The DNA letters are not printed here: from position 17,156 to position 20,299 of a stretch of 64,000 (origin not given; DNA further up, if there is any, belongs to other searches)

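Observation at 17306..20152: Adenylate-forming (ANL) enzyme fused to two tandem diadenylate-cyclase-like domains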

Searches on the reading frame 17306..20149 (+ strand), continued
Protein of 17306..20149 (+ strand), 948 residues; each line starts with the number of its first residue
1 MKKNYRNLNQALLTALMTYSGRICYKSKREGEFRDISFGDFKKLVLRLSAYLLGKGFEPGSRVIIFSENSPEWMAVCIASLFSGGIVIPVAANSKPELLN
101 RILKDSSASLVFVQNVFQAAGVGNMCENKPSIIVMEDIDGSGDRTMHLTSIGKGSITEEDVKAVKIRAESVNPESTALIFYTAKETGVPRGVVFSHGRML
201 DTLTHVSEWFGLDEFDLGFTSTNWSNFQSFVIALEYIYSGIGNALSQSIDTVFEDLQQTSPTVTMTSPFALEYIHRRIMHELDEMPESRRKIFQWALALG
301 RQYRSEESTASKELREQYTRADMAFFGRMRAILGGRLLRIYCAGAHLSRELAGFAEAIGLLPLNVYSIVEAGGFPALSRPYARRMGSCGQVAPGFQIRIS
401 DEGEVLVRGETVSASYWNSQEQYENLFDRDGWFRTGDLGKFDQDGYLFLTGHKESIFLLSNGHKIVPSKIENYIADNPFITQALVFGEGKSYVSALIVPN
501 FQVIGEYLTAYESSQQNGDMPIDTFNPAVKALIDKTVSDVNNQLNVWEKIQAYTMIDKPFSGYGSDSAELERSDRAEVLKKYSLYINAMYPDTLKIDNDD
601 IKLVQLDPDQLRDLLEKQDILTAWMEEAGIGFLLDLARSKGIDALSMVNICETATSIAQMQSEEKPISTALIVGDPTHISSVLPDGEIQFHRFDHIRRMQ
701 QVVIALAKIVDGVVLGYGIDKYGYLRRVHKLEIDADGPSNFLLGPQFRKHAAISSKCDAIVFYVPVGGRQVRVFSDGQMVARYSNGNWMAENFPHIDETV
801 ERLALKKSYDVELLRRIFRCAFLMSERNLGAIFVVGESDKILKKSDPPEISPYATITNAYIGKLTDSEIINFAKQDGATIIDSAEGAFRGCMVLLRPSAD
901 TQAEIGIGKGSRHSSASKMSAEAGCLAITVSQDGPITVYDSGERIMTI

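Call 18: find_related_loci(query=A2, collection=genome_contigs, flank=10000)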
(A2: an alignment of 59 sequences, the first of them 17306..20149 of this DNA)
Query A2 (948 aa) in genome_contigs; peptide patterns used: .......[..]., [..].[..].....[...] (x = any residue, [..] = any of these).
167 stretches matched a pattern; 83 encode a relative of the query (tblastn E <= 1e-3); the best 80 are kept; 80 distinct loci.
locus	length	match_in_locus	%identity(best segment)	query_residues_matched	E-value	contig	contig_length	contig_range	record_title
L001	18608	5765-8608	80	1-948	0e+0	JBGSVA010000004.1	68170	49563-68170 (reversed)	MAG: Thermodesulfobacteriota bacterium isolate JTS-AC446 k141_1312414, whole genome shotgun sequence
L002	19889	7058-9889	64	1-948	0e+0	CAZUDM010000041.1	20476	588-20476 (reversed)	MAG TPA_asm: uncultured Spirochaetia bacterium isolate binchicken_co179_138 genome assembly, contig: NODE_5526_length_20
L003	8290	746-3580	64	1-948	0e+0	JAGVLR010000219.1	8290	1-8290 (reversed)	MAG: Candidatus Dadabacteria bacterium isolate SW_59 c_000000006625, whole genome shotgun sequence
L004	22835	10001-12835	63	1-948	0e+0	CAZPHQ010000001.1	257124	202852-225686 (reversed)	MAG TPA_asm: uncultured Spirochaetia bacterium isolate SRP077602_co3_46 genome assembly, contig: NODE_3_length_257124_co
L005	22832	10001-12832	63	1-948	0e+0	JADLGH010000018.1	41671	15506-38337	MAG: Candidatus Dadabacteria bacterium isolate SJ427 c_000000116704, whole genome shotgun sequence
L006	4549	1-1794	86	351-948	0e+0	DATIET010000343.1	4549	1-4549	MAG TPA_asm: Thermodesulfobacteriota bacterium isolate SMAG_U16376 k141_1080653, whole genome shotgun sequence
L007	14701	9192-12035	52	1-948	0e+0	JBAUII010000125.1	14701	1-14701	MAG: Thermodesulfobacteriota bacterium isolate MFD09513_ilm_asm_bin6 k127_74259, whole genome shotgun sequence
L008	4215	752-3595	51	1-948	0e+0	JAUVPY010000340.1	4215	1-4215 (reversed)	MAG: Anaerolineae bacterium isolate CSMAG_674 CSMAG_674_k127_22041243_length_4215_cov_34.0000, whole genome shotgun sequ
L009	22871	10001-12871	53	1-948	0e+0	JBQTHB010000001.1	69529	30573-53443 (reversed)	MAG: Deltaproteobacteria bacterium isolate SAW255 c_000000347359, whole genome shotgun sequence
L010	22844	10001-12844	50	1-948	0e+0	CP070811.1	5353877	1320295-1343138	MAG: Anaerolineales bacterium isolate bin12 chromosome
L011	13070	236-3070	48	6-948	0e+0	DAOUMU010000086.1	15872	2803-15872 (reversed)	MAG TPA_asm: Anaerolineae bacterium isolate W92_265 k127_555977, whole genome shotgun sequence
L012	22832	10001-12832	49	1-947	0e+0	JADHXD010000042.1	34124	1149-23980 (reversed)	MAG: Anaerolineae bacterium isolate BS750m-G44 BS-750m-C1393, whole genome shotgun sequence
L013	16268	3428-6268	48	6-948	0e+0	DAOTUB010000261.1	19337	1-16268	MAG TPA_asm: Anaerolineae bacterium isolate F17_41 k129_2766892, whole genome shotgun sequence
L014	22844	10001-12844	46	1-948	0e+0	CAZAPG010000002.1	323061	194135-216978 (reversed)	MAG TPA_asm: uncultured Caldilineaceae bacterium isolate binchicken_co350_69 genome assembly, contig: NODE_13_length_323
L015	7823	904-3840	46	1-948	0e+0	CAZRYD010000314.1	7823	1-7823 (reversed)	MAG TPA_asm: uncultured Caldilineaceae bacterium isolate SRP323723_co1_132 genome assembly, contig: NODE_7938_length_782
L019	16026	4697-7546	47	1-948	0e+0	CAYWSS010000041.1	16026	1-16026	MAG TPA_asm: uncultured Caldilineaceae bacterium isolate binchicken_co275_173 genome assembly, contig: NODE_5074_length_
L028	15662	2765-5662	44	6-948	0e+0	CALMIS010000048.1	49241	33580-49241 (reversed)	MAG TPA_asm: uncultured Chloroflexi bacterium isolate SRR2107183_bin.79_CONCOCT_v1.1_MAG genome assembly, contig: ERZ794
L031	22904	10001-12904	45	1-948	0e+0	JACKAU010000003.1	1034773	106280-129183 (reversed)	MAG: Anaerolineales bacterium isolate HK-STAS-CHLO-3 HK-STAS-CHLO-3_3, whole genome shotgun sequence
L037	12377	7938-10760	45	15-948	0e+0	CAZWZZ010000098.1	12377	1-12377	MAG TPA_asm: uncultured Caldilineaceae bacterium isolate binchicken_co15_113 genome assembly, contig: NODE_3505_length_1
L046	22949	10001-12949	41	1-948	0e+0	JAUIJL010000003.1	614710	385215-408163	MAG: Thermoanaerobaculia bacterium isolate Co_bin.310 NODE_74_length_614710_cov_4.465921, whole genome shotgun sequence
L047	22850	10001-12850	42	1-948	0e+0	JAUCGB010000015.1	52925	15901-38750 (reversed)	Anaerolineales bacterium HSG24 NODE_21_length_52925, whole genome shotgun sequence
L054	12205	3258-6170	44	1-948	0e+0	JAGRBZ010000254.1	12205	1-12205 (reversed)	MAG: Anaerolineae bacterium isolate HKST-UBA12 NODE_254_length_12205_cov_9.274984, whole genome shotgun sequence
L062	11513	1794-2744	66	632-948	1e-138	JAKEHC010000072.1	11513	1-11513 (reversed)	MAG: Candidatus Dadabacteria bacterium isolate PMV_6.24 PMV_6.24.k101_443811, whole genome shotgun sequence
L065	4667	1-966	61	627-948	4e-130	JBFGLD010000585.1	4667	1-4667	MAG: Anaerolineae bacterium isolate Mix_sand03.2021.01.D.74 k141_769605_length_4667_cov_8.0000, whole genome shotgun seq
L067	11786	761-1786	48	604-946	2e-102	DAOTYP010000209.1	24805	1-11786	MAG TPA_asm: Anaerolineae bacterium isolate H27_366 k135_2991275, whole genome shotgun sequence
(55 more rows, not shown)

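Call 32: predict_structure(alignment_id=A2)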
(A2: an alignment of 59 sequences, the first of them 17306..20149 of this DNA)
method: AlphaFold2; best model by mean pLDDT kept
length: 948 residues; sequences in the alignment: 59
mean_pLDDT: 85.4   pTM: 0.80
mean pLDDT of the five models: 85.4, 84.4, 83.2, 80.4, 79.8
residues with pLDDT >= 90: 388; 70-90: 469; 50-70: 75; < 50: 16
segments of 3 or more residues with pLDDT < 50: 139-141, 514-517, 565-570
pLDDT, mean of each block of 10 residues (from residue 1): 78 95 89 89 95 91 95 97 96 86 91 89 77 75 70 83 95 95 79 94 93 91 93 96 90 89 93 88 83 86 84 87 82 88 86 89 92 92 86 95 92 82 74 92 93 86 86 91 90 92 87 54 86 93 85 89 52 73 86 54 71 75 74 88 86 89 69 89 82 85 84 91 89 71 84 93 87 90 85 75 89 90 86 92 78 62 88 88 88 88 76 89 93 84 86
secondary structure, 60 per line:
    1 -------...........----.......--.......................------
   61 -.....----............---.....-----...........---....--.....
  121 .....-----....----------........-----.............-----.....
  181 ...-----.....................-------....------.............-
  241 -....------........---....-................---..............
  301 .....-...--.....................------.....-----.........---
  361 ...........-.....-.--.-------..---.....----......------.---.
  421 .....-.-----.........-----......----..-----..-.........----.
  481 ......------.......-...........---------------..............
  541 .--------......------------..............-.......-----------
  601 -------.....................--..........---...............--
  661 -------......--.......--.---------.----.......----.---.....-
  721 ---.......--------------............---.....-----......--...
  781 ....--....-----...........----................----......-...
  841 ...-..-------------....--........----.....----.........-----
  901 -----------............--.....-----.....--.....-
elements in order (helices of 4 or more, strands of 3 or more residues): H8-18 E23-29 E32-37 H38-54 E62-66 H71-82 E86-90 H96-106 E110-113 H116-125 E131-134 E145-147 H148-152 H158-170 E176-183 E189-195 H196-209 E217-220 H227-239 E242-245 H252-259 E263-266 H268-283 H287-305 H312-332 E339-343 H349-357 E361-368 E373-377 E395-399 E404-409 H420-425 E433-441 E447-452 H467-475 E480-486 E493-499 H501-511 H527-541 E550-555 H568-581 H583-589 H608-628 H631-640 H644-658 E668-673 H676-682 H700-706 E715-719 E724-730 H745-756 E760-764 E770-775 E778-784 E787-790 H796-806 H811-826 E831-836 H838-843 H866-873 E878-882 E887-895 H912-923 E926-930 E936-940 E943-947

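Call 37: fold_search(model_id=the predicted structure, library=pdb)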
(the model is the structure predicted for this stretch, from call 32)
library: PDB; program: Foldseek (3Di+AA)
matches with E <= 10: 1830; with E <= 0.001: 700
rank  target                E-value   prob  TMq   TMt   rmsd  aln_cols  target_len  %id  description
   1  6q2m_A                4.2e-32  1.00  0.39  0.66  11.0       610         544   17  Crystal structure of Photinus pyralis Luciferase Pps6 mutant in complex with DLSA (released 2019-10-16)
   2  6k4d                  3.0e-31  1.00  0.40  0.68  10.8       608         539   18  Ancestral luciferase AncLamp in complex with ATP and D-luciferin (released 2020-05-27)
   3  5bst                  4.8e-31  1.00  0.45  0.78   4.8       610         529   18  Crystal structure of 4-coumarate:CoA ligase complexed with coumaroyl adenylate (released 2016-05-11)
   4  5kyv_B                5.7e-31  1.00  0.39  0.66  11.1       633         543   16  Structure of Photinus pyralis Luciferase green shifted light emitting variant (released 2016-12-21)
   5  6hps_A                7.0e-31  1.00  0.40  0.67  10.2       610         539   17  Near-infrared dual bioluminescence imaging in vivo using infra-luciferin (released 2019-10-23)
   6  6oz1                  8.7e-31  1.00  0.40  0.57  11.8       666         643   16  Crystal structure of the adenylation (A) domain of the carboxylate reductase (CAR) GR01_22995 from Mycobacterium chelona (released 2020-04-22)
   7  5bsr                  9.2e-31  1.00  0.44  0.76   5.4       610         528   18  Crystal structure of 4-coumarate:CoA ligase complexed with adenosine monophosphate and Coenzyme A (released 2016-05-11)
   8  5mst_B                1.2e-30  1.00  0.39  0.57  11.5       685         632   16  Structure of the A domain of carboxylic acid reductase (CAR) from Segniliparus rugosus in complex with AMP and a co-pu (released 2017-07-05)
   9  3a9v                  1.7e-30  1.00  0.42  0.72   6.4       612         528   17  Crystal structures and enzymatic mechanisms of a Populus tomentosa 4-coumarate--CoA ligase (released 2010-09-08)
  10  4g36_B                2.2e-30  1.00  0.39  0.66  10.7       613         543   17  Photinus pyralis luciferase in the adenylate-forming conformation bound to DLSA (released 2012-08-15)
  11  5kyt_B                2.7e-30  1.00  0.39  0.66  11.2       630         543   17  Structure of Photinus pyralis Luciferase red light emitting variant (released 2016-12-21)
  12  5bsm_A                2.8e-30  1.00  0.40  0.69   9.9       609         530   19  Crystal structure of 4-coumarate:CoA ligase complexed with magnesium and Adenosine triphosphate (released 2016-05-11)
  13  6hps_B                2.8e-30  1.00  0.38  0.65  11.0       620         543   18  Near-infrared dual bioluminescence imaging in vivo using infra-luciferin (released 2019-10-23)
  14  3a9u                  3.3e-30  1.00  0.38  0.67  11.5       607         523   16  Crystal structures and enzymatic mechanisms of a Populus tomentosa 4-coumarate--CoA ligase (released 2010-09-08)
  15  6k4c                  3.3e-30  1.00  0.38  0.65  11.1       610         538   18  Ancestral luciferase AncLamp in complex with DLSA (released 2020-05-27)
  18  4g37_B                5.1e-30  1.00  0.44  0.75   5.8       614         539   17  Structure of cross-linked firefly luciferase in second catalytic conformation (released 2012-08-15)
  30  5mss                  3.5e-29  1.00  0.49  0.64   4.6       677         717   15  Structure of the A-PCP didomain of carboxylic acid reductase (CAR) from Segniliparus rugosus in complex with AMP (released 2017-07-05)
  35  7thq_A                6.2e-29  1.00  0.42  0.77   6.1       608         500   16  Crystal structure of PltF trapped with PigG using a proline adenosine vinylsulfonamide inhibitor (released 2022-11-30)
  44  4g37_A                1.1e-28  1.00  0.44  0.75   5.8       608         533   17  Structure of cross-linked firefly luciferase in second catalytic conformation (released 2012-08-15)
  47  7thq_B                1.3e-28  1.00  0.42  0.75   6.2       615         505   17  Crystal structure of PltF trapped with PigG using a proline adenosine vinylsulfonamide inhibitor (released 2022-11-30)
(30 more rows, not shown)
